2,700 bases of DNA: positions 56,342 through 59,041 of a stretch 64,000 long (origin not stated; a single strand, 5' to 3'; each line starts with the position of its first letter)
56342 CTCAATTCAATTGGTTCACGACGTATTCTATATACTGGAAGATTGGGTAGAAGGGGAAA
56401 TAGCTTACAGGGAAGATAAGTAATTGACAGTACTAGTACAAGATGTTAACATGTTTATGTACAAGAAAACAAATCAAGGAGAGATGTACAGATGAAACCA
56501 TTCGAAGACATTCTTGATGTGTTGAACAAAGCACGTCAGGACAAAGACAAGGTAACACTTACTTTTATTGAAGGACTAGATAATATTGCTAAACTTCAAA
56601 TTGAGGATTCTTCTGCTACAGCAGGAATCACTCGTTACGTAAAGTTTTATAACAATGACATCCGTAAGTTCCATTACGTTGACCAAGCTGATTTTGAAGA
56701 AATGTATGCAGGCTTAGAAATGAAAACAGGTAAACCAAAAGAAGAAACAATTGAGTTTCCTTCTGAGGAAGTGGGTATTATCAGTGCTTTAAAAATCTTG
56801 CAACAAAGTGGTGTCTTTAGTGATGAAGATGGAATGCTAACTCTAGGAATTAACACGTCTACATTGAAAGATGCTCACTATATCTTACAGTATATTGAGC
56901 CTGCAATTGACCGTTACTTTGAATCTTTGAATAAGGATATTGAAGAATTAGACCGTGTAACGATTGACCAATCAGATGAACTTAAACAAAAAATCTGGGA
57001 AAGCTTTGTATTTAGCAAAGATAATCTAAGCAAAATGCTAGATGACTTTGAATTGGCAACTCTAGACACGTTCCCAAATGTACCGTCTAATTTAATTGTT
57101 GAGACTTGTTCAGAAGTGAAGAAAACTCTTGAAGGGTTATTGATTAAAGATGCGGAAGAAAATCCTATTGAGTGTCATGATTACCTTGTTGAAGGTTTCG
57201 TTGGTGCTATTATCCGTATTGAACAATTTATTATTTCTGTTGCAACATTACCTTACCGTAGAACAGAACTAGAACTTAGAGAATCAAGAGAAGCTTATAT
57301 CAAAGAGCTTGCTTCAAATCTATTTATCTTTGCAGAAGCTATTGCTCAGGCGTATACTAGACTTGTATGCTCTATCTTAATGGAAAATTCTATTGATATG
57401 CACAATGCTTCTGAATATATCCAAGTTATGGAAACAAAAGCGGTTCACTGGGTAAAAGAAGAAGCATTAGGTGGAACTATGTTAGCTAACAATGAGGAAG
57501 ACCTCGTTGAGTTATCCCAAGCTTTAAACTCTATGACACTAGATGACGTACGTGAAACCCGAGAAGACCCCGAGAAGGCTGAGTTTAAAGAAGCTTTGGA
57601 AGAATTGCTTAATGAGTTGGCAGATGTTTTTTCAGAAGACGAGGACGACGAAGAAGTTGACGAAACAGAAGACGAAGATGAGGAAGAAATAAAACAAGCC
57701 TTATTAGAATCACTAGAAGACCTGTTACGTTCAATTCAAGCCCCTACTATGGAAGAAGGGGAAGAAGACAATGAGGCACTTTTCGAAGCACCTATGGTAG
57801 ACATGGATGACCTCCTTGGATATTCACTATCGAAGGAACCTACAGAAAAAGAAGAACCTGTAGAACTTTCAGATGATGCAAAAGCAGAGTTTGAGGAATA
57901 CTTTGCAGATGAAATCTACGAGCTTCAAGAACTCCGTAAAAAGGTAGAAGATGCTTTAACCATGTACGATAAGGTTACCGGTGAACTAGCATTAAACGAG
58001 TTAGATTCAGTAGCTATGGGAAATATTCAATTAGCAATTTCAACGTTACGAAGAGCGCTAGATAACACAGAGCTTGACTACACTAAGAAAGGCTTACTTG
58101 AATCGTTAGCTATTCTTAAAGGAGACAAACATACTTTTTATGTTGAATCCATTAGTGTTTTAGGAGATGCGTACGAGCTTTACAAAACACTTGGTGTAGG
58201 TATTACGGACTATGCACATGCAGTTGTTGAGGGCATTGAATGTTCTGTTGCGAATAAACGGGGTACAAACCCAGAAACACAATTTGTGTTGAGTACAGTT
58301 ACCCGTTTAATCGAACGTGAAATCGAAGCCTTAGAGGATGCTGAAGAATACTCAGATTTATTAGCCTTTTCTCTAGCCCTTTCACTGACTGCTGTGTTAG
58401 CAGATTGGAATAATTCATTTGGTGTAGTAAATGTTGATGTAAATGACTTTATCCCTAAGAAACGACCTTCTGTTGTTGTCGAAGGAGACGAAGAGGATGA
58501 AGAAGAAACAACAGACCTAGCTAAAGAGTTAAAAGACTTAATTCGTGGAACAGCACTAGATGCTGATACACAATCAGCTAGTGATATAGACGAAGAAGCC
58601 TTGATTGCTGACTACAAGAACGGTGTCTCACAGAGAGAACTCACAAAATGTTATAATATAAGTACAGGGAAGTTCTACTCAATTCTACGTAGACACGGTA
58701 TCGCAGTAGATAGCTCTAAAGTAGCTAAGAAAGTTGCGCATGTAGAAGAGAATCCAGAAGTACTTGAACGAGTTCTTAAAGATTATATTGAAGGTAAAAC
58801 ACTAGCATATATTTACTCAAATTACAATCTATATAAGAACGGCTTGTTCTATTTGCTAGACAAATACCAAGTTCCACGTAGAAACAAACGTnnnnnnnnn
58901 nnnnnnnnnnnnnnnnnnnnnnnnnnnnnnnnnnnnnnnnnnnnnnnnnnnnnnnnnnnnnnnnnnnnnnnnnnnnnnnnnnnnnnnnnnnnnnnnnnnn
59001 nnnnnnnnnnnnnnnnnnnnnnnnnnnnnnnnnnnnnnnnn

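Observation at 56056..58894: Exact 71-bp promoter-operator-RBS cassette duplicated in front of two consecutive genes, the second an 800-aa acidic HTH protein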

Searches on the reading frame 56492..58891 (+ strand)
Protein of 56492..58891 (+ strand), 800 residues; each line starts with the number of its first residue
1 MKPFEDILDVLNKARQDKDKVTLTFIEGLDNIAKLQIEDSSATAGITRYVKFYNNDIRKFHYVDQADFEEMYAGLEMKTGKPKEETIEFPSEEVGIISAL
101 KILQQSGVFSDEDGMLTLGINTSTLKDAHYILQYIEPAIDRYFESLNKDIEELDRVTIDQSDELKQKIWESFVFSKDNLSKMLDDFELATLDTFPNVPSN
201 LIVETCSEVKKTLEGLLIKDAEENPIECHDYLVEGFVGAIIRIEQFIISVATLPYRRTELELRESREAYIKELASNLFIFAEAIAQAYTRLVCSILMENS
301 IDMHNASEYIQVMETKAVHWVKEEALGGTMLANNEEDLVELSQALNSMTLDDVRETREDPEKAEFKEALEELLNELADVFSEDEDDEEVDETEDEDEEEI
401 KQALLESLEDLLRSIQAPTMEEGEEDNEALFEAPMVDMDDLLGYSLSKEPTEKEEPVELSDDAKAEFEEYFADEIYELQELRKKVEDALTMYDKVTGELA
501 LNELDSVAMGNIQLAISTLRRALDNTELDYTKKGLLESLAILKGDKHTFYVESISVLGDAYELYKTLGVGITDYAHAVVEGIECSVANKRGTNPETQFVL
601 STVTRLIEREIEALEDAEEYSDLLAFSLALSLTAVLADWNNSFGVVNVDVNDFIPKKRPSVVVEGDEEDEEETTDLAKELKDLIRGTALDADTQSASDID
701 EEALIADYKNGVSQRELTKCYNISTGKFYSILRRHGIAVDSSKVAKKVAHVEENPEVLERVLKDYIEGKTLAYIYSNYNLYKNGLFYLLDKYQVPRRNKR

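Call 12: search_protein_families(library=pfam, proteins=[window:56492-58891:+], max_evalue=1)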
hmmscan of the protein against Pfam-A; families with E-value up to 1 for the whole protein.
window:56492-58891:+ (800 aa): 3 families
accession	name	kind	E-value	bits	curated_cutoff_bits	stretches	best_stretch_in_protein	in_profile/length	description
PF14361.12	RsbRD_N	-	0.017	16.3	24.3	1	330-407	4-74/104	RsbT co-antagonist protein rsbRD N-terminal domain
PF07564.17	DUF1542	-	0.25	11.8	24.3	0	361-403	30-72/77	Domain of Unknown Function (DUF1542)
PF14677.12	FANCI_S3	-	0.32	11.1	25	1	358-417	128-182/216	FANCI solenoid 3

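Call 13: search_protein_families(library=phrogs, proteins=[window:56492-58891:+], max_evalue=0.01)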
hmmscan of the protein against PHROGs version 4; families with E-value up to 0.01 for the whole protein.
window:56492-58891:+ (800 aa): 6 families
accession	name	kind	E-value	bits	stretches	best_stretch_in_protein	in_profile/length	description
phrog_32398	-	unknown function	0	1698.4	1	1-800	1-812/812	-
phrog_24366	-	unknown function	1.1e-30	107.8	2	667-799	630-755/758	-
phrog_1303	-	DNA, RNA and nucleotide metabolism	5.9e-26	92.3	1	672-799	5-128/184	DNA binding protein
phrog_9186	-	unknown function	2.9e-12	47.5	1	700-797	243-343/358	-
phrog_23760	-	unknown function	9.1e-11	42.7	1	688-797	20-133/222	-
phrog_532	-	transcription regulation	0.00026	22.1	0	696-735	79-117/132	late transcriptional activator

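Call 28: search_solved_structures(query=window:56492-58891:+, max_evalue=10, show_alignments=2)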
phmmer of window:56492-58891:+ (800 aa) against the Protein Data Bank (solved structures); distinct sequences matched with E-value up to 10: 4.
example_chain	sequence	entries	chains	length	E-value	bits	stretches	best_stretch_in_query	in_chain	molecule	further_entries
5vtm_X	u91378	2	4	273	0.68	11.5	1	397-435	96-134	Type II secretion system protein K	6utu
5m2e_A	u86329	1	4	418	1.2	10.6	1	66-104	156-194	Isocitrate dehydrogenase [NADP]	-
4pmv_A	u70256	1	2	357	2.9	9.4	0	90-139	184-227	Endo-1,4-beta-xylanase A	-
4pmu_A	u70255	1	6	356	3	9.3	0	90-139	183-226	Endo-1,4-beta-xylanase A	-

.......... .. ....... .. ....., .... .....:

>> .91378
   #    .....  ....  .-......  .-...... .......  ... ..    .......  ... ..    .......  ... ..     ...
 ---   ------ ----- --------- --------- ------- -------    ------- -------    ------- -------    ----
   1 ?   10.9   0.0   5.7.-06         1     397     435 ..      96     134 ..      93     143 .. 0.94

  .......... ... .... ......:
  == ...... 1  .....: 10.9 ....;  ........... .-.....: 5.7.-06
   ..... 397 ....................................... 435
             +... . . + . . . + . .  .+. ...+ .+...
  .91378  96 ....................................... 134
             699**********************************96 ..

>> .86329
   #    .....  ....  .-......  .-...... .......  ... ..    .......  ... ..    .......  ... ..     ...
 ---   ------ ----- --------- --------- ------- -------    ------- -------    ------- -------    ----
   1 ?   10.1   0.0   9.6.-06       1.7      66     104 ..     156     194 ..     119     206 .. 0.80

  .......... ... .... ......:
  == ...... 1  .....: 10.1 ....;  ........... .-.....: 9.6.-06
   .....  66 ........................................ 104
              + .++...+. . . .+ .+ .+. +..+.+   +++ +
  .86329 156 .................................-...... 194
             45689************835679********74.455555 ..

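Call 30: find_homologous_proteins(query=window:56492-58891:+)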
Query window:56492-58891:+ (800 aa): 145 proteins with E <= 0.001 among 8000 candidates; the best 120 are listed.
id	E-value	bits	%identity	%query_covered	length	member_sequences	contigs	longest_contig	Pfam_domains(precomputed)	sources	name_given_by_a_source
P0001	0.0e+0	1672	97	100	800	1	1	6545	-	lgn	-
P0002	0.0e+0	1667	97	100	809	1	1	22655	-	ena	-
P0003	0.0e+0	1652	96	100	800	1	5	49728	-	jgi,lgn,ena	-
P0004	0.0e+0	1651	96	100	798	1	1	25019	-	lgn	-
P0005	0.0e+0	1651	96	100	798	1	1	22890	-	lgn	-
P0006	0.0e+0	1651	97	100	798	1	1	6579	-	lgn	-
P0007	0.0e+0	1649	96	100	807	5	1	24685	-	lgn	-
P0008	0.0e+0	1648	96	100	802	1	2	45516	-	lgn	-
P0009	0.0e+0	1647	94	100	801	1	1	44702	-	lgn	-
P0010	0.0e+0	1643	94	100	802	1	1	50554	-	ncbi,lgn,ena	-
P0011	0.0e+0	1622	94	100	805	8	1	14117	-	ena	-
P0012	0.0e+0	1616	95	100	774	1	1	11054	-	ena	-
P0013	0.0e+0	1614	94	100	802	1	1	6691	-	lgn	-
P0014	0.0e+0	1613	95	100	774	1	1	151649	-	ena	-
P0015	0.0e+0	1590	94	100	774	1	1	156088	-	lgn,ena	-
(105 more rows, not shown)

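Call 51: search_protein_representatives(protein=window:56492-58501:+)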
Query: 670 residues. Proteins with E-value up to 0.001 (for the whole library): 3; up to 1e-10: 2; up to 1e-30: 1. The best 3 are listed.
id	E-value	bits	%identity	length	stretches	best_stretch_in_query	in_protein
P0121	6.5e-223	758.3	60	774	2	1-422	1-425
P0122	1.1e-28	116.8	35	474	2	455-652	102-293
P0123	3.1e-06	42.6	31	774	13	108-165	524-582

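Call 52: predict_structure(alignment_id=A2)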
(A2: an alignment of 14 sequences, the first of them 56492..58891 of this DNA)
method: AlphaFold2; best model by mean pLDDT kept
length: 800 residues; sequences in the alignment: 14
mean_pLDDT: 54.1   pTM: 0.30
mean pLDDT of the five models: 54.1, 48.6, 46.0, 45.5, 43.9
residues with pLDDT >= 90: 4; 70-90: 229; 50-70: 184; < 50: 383
segments of 3 or more residues with pLDDT < 50: 1-5, 55-59, 93-179, 192-194, 215-230, 254-264, 289-313, 320-401, 403-405, 411-456, 657-697, 739-756, 761-763, 765-777, 794-800
pLDDT, mean of each block of 10 residues (from residue 1): 43 62 71 71 63 53 77 77 66 44 35 31 29 31 29 28 36 42 52 50 58 49 44 53 55 43 48 52 51 45 42 50 46 44 38 33 37 34 31 38 48 36 26 28 31 44 72 84 89 85 70 83 82 78 77 83 84 86 69 65 78 78 84 78 72 59 27 32 27 42 79 71 68 59 28 44 43 46 59 50
secondary structure, 60 per line:
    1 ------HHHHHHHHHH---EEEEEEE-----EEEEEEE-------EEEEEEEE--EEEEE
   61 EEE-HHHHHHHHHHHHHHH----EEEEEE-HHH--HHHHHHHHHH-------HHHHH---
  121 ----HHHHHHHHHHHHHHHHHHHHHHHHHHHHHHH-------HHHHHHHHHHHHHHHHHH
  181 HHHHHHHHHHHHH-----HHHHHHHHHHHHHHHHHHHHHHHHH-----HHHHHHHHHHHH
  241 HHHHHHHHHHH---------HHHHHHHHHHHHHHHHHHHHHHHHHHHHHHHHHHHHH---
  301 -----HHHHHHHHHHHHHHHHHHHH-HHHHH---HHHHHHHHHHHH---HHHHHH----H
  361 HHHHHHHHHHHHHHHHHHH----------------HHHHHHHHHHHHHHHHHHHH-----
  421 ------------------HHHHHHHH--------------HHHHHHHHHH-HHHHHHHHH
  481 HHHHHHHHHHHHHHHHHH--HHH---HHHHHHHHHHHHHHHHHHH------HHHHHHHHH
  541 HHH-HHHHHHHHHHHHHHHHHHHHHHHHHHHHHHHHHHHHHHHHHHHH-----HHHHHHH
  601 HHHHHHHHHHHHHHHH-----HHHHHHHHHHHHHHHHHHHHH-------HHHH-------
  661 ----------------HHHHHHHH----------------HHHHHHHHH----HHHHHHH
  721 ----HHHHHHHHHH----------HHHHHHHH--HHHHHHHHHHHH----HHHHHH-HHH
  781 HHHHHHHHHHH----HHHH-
elements in order (helices of 4 or more, strands of 3 or more residues): H7-16 E20-26 E32-38 E46-53 E56-63 H65-79 E84-89 H96-105 H113-117 H125-155 H163-193 H199-223 H229-251 H261-297 H306-325 H327-331 H335-346 H350-355 H360-379 H396-415 H439-446 H461-470 H472-498 H507-525 H532-543 H545-588 H594-616 H622-642 H650-653 H677-684 H701-709 H714-720 H725-734 H745-752 H755-766 H771-776 H778-791 H796-799

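Call 71: fold_search(model_id=the predicted structure, library=pdb)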
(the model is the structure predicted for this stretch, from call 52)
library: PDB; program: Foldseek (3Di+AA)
matches with E <= 10: 287; with E <= 0.001: 0
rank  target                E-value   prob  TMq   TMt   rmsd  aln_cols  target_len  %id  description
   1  8tsc_B                3.7e-01  0.13  0.07  0.16  29.1       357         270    9  Human PI3K p85alpha/p110alpha H1047R bound to compound 3 (released 2023-11-22)
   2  4mq9_F                5.3e-01  0.10  0.07  0.12  26.4       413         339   11  Crystal structure of Thermus thermophilus RNA polymerase holoenzyme in complex with GE23077 (released 2014-05-07)
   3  8oyy_B                6.1e-01  0.25  0.09  0.23  19.0       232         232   15  De novo designed soluble GPCR-like fold GLF_32 (released 2023-10-18)
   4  9l5u_C                6.4e-01  0.38  0.06  0.32  12.9        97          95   14  Papain-like cysteine protease toxin/immunity pair (released 2025-06-04)
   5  4igg_A                6.7e-01  0.10  0.11  0.11  28.3       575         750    9  Full-length human alpha-catenin crystal structure (released 2012-12-26)
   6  8afz_B                6.7e-01  0.08  0.07  0.13  32.7       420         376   13  Architecture of the ESCPE-1 membrane coat (released 2023-06-21)
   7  5i6j                  7.6e-01  0.06  0.07  0.11  43.9       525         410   15  Crystal Structure of SRGAP2 F-BARx (released 2017-03-08)
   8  2x5h_C                8.8e-01  0.44  0.07  0.36  13.9       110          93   14  Crystal structure of the ORF131 L26M L51M double mutant from Sulfolobus islandicus rudivirus 1 (released 2010-07-21)
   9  9a4r_A                8.8e-01  0.16  0.06  0.16  18.8       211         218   14  Integrative model of RPSH-RPOB by crosslinking MS and deep learning (released 2024-09-18)
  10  6ixg_B                8.8e-01  0.11  0.06  0.18  30.1       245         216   17  Crystal structure of native apo SH3BP5 (P41) (released 2019-03-20)
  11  7rro_C6               9.6e-01  0.04  0.05  0.09  51.1       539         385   10  Structure of the 48-nm repeat doublet microtubule from bovine tracheal cilia (released 2021-10-27)
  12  8otz_F2               9.6e-01  0.04  0.05  0.09  55.5       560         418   10  48-nm repeat of the native axonemal doublet microtubule from bovine sperm (released 2023-11-22)
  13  9n6x_ST               1.0e+00  0.05  0.08  0.10  46.3       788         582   10  SSU processome maturation and disassembly, State B (released 2025-11-05)
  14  8oyx_A                1.1e+00  0.16  0.09  0.22  18.1       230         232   13  De novo designed soluble GPCR-like fold GLF_18 (released 2023-10-18)
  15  8v8i_D                1.2e+00  0.11  0.07  0.19  28.5       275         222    9  PI3Ka H1047R co-crystal structure with inhibitor in cryptic pocket (compound 5). (released 2024-03-20)
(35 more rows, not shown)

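Call 90: search_protein_families(library=pfam, proteins=[P0122], max_evalue=1)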
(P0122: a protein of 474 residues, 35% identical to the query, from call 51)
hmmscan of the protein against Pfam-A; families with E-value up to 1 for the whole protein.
P0122 (474 aa): 5 families
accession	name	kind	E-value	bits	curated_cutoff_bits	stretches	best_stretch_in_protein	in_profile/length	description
PF13518.12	HTH_28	-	0.016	15.7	25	1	375-406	4-35/52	Helix-turn-helix domain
PF01710.22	HTH_Tnp_IS630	-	0.017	15.6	21.3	1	371-469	5-99/119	Transposase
PF05188.22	MutS_II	-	0.25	12.2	25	1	283-368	15-100/133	MutS domain II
PF08581.15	Tup_N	-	0.63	10.9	28.7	1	97-131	13-47/77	Tup N-terminal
PF21280.2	Helicase_dom4_arc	-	0.83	10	27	1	341-404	29-89/125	Archaeal helicase, domain 4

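Call 91: search_protein_families(library=padloc, proteins=[window:56492-58891:+], max_evalue=0.1)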
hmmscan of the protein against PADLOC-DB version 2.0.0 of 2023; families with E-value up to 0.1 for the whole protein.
window:56492-58891:+ (800 aa): 1 family
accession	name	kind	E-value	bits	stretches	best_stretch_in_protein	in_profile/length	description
PDLC01968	CARF_PDDEXK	-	0.019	12.1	1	467-536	242-302/361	-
